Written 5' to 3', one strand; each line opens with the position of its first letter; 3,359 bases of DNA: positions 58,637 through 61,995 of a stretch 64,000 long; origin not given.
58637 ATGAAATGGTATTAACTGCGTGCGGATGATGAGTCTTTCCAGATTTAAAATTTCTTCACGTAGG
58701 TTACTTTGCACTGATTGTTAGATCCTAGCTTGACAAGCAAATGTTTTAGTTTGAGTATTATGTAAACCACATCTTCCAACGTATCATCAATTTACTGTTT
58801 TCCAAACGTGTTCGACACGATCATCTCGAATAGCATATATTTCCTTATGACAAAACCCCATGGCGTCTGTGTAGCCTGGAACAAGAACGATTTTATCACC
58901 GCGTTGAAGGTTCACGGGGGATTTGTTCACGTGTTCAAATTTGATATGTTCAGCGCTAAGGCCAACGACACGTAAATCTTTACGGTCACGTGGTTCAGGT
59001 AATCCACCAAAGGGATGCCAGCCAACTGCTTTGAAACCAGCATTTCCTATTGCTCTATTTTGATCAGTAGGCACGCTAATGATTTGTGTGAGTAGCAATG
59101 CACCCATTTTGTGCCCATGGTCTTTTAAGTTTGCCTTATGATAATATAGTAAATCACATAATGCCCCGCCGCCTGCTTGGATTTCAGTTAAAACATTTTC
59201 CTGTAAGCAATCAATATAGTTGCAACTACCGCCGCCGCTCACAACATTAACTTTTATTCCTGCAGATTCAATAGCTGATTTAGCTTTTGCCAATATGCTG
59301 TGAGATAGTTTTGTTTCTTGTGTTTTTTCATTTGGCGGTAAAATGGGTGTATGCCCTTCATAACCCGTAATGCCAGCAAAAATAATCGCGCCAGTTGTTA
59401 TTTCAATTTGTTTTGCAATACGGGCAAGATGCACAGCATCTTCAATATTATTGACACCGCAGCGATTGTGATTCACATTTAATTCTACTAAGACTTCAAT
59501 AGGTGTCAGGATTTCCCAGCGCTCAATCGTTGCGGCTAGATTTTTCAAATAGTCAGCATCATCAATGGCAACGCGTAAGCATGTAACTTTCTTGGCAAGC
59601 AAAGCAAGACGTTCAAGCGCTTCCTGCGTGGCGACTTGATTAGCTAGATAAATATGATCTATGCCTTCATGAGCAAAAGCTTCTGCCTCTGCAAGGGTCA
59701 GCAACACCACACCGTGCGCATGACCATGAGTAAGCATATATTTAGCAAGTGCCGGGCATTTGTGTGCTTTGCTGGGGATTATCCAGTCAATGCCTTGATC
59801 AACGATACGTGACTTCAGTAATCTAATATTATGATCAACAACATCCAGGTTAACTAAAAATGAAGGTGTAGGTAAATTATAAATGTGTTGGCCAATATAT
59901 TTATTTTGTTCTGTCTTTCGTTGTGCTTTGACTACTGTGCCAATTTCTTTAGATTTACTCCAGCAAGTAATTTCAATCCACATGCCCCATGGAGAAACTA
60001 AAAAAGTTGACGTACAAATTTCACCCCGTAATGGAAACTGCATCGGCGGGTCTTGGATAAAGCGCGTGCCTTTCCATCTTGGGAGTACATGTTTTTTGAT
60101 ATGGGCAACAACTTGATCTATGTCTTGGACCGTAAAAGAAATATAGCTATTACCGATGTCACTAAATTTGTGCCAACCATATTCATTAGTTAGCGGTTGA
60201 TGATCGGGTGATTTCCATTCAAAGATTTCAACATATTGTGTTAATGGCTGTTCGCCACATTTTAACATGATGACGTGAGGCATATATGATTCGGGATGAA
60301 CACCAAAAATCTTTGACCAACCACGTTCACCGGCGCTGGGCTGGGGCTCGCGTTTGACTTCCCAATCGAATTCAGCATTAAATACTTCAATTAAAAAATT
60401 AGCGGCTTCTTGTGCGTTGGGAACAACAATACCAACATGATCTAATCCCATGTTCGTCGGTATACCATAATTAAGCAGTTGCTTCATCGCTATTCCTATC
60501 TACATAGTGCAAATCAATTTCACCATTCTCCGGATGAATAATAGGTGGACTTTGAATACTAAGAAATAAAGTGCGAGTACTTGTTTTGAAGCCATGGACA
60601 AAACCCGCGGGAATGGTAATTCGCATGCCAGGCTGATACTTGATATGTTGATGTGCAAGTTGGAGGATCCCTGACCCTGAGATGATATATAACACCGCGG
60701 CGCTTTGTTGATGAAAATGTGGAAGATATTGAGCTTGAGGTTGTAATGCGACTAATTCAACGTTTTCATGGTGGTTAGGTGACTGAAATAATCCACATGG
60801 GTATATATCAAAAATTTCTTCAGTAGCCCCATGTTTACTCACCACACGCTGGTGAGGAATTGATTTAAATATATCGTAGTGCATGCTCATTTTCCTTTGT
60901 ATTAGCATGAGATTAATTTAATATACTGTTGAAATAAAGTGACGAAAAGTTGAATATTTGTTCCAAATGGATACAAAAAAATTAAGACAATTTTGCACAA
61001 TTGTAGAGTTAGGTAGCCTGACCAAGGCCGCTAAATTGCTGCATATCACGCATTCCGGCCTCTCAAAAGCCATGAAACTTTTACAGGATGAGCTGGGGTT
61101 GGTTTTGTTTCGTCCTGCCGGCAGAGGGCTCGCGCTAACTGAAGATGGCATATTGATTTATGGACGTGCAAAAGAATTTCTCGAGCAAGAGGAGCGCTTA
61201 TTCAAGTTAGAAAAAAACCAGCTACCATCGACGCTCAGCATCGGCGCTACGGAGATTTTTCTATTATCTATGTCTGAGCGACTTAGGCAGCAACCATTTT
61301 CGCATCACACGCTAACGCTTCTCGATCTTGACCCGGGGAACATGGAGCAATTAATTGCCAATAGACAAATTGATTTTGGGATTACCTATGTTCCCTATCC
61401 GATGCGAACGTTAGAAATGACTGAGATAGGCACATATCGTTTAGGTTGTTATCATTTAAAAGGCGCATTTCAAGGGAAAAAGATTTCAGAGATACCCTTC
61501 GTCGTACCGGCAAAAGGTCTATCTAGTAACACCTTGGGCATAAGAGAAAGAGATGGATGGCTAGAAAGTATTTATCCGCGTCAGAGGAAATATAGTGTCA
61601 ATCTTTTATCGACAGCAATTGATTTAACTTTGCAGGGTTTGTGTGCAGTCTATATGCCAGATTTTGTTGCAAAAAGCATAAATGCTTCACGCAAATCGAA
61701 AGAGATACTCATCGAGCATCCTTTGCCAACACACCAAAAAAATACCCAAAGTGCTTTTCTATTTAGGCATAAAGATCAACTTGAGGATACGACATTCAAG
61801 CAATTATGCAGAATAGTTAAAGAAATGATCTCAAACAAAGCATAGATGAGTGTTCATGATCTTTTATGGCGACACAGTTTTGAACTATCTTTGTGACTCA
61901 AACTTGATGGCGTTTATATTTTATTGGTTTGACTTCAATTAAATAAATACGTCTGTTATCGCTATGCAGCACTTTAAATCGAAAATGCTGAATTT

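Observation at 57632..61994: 90-nt duplication of the corC 3' end, differing almost only at synonymous sites, brackets a 4.2-kb gene module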

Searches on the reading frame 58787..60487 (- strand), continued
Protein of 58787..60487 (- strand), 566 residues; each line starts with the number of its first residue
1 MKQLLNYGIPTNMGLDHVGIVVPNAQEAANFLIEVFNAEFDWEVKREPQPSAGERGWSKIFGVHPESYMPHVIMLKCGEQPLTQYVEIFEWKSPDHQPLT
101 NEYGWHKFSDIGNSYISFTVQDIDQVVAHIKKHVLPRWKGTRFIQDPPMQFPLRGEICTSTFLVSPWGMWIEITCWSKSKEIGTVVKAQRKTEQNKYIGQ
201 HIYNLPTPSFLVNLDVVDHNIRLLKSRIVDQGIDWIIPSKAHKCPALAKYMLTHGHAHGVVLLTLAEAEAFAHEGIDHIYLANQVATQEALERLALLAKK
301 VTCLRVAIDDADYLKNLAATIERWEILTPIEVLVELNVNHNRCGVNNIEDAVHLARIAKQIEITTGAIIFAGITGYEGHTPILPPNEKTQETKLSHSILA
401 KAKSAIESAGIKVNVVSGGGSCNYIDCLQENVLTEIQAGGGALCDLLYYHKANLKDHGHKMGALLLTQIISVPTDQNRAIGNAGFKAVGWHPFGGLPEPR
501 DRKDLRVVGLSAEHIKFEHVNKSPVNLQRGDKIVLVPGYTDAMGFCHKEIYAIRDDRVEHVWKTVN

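Call 61: search_solved_structures(query=window:58787-60487:-, max_evalue=0.00001)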
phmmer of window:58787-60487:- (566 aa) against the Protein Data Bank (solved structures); distinct sequences matched with E-value up to 0.00001: 9.
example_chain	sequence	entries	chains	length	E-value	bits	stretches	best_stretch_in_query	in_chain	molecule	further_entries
7yqa_A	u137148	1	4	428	7.3e-33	117.1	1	196-490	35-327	D-threonine aldolase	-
6qkb_A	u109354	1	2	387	3e-32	115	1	204-563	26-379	D-3-hydroxyaspartate aldolase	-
7dib_A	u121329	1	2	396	1.5e-30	109.4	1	198-554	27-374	D-threonine aldolase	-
4v15_A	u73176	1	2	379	8e-26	93.9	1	200-563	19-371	D-THREONINE ALDOLASE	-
3anu_A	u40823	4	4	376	2.3e-13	52.7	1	198-565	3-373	D-serine dehydratase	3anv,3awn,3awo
3wqg_A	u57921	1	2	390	2.2e-10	42.8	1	202-488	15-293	D-threo-3-hydroxyaspartate dehydratase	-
3wqc_A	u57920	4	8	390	2.2e-10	42.8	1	202-488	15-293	D-threo-3-hydroxyaspartate dehydratase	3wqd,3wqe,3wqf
4pb3_A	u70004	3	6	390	2.3e-10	42.8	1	202-488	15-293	D-threo-3-hydroxyaspartate dehydratase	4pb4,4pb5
3gwq_A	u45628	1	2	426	1.5e-07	33.5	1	206-431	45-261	D-serine deaminase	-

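Call 68: find_encoding_contigs(protein=P0121, flank=10000, max_places=4)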
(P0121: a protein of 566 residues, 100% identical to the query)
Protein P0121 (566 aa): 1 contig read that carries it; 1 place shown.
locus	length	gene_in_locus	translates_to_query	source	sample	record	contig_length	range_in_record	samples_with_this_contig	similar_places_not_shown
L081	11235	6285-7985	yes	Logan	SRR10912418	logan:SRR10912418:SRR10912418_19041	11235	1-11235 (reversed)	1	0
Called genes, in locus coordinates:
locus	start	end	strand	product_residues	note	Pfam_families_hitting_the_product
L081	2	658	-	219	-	?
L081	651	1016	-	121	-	-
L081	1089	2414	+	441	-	PF00919:UPF0004, PF04055:Radical_SAM, PF01938:TRAM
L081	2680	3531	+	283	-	PF02562:PhoH, PF13245:AAA_19 (weak), PF13604:AAA_30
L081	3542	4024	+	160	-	PF02130:YbeY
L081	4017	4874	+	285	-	PF21917:NMB0537_N, PF00571:CBS, PF03471:CorC_HlyC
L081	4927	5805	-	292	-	PF00126:HTH_1, PF03466:LysR_substrate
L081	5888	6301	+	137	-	PF00190:Cupin_1, PF07883:Cupin_2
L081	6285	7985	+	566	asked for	PF01168:Ala_racemase_N, PF14031:D-ser_dehydrat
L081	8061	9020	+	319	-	PF00291:PALP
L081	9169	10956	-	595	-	-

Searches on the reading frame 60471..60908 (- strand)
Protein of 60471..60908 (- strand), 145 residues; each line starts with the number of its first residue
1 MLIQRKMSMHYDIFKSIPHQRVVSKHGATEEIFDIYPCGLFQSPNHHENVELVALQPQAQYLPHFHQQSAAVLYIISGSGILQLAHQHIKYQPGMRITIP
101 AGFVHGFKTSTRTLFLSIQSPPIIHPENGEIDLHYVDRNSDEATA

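Call 6: search_protein_families(library=ncbifam, proteins=[window:60471-60908:-])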
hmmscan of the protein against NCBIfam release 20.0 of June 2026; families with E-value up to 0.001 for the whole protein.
window:60471-60908:- (145 aa): 0 families

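Call 7: search_protein_families(library=pfam, proteins=[window:60471-60908:-])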
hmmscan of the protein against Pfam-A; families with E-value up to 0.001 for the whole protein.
window:60471-60908:- (145 aa): 4 families
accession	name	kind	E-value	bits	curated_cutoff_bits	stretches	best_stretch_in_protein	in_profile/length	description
PF07883.17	Cupin_2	-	1.2e-09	38.2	27.2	1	52-111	2-60/70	Cupin domain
PF00190.28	Cupin_1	-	1.4e-07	31.7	22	1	53-110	38-102/151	Cupin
PF21621.3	MPI_cupin_dom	-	3e-05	24.4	27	1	64-103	23-63/79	Mannose-6-phosphate isomerase, cupin domain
PF02311.25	AraC_binding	-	0.00014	22.1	21.1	1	57-111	12-65/135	AraC-like ligand binding domain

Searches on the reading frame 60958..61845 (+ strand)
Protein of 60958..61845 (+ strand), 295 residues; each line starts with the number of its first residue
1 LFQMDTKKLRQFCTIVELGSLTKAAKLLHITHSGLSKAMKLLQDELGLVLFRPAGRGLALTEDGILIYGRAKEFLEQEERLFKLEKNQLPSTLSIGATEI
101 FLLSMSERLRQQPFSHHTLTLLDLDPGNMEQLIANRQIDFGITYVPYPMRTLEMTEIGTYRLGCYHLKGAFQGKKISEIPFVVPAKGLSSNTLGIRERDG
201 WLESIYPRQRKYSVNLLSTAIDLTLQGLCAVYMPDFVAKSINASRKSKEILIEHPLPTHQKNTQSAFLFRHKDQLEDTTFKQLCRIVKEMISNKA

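Call 6: search_protein_families(library=ncbifam, proteins=[window:60958-61845:+])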
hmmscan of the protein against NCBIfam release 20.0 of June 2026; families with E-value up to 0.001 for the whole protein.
window:60958-61845:+ (295 aa): 50 families (the best 25 are shown)
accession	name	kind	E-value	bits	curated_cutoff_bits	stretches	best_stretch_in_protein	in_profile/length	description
NF040786.1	LysR_Sec_metab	equivalog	5.6e-20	71.5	250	1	4-155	1-158/298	selenium metabolism-associated LysR family transcriptional regulator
NF047520.1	trans_act_CidR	equivalog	3.2e-18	65.9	415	1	4-154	1-157/292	cidABC operon transcriptional activator CidR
NF041036.1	decaheme_TF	subfamily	1.2e-12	47.9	210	1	4-101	1-99/301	multiheme cytochrome-associated LysR family transcriptional regulator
NF008410.0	PRK11233.1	equivalog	2.6e-12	46.5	309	1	4-80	1-77/305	nitrogen assimilation transcriptional regulator NAC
NF047354.1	trans_reg_GltC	equivalog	5.6e-12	45.8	300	1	4-154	1-156/290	glutamate biosynthesis transcriptional regulator GltC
NF008416.0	PRK11242.1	equivalog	8.1e-12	45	277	1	5-162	2-165/300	transcriptional regulator CynR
NF040888.1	trans_reg_YafC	equivalog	2e-11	43.3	470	1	6-102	5-104/293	DNA-binding transcriptional regulator YafC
NF008722.0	PRK11716.1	equivalog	3.4e-11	42.7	246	1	4-189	1-201/293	HTH-type transcriptional activator IlvY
TIGR03339.1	phn_lysR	subfamily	3.7e-11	42.8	341.1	1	8-145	1-141/279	aminoethylphosphonate catabolism associated LysR family transcriptional regulator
NF008095.0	PRK10837.1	subfamily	1.3e-10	41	281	1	6-134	5-135/290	LysR family transcriptional regulator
NF040889.1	trans_reg_YeiE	equivalog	1.5e-10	40.8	480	1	7-141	6-142/288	DNA-binding transcriptional regulator YeiE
NF008352.0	PRK11139.1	subfamily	2.8e-10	39.8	288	1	9-95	11-98/305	transcriptional regulator GcvA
NF007501.0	PRK10094.1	equivalog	3.1e-10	39.7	372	1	4-79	2-77/308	HTH-type transcriptional activator AllS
NF008294.1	PRK11074.1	equivalog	4.1e-10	39.5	345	1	9-80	7-78/300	DNA-binding transcriptional activator PunR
NF040710.1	benzoate_CatM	exception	1.4e-09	37.6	580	1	4-77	1-74/293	cis,cis-muconate-binding transcription regulator CatM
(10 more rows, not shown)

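Call 7: search_protein_families(library=pfam, proteins=[window:60958-61845:+])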
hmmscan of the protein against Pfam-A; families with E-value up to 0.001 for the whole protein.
window:60958-61845:+ (295 aa): 2 families
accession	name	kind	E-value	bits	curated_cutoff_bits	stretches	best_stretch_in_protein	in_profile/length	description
PF00126.33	HTH_1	-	1e-15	57.9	26.6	1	7-64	2-59/60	Bacterial regulatory helix-turn-helix protein, lysR family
PF03466.25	LysR_substrate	-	1.8e-08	34.5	28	1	89-289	4-206/209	LysR substrate binding domain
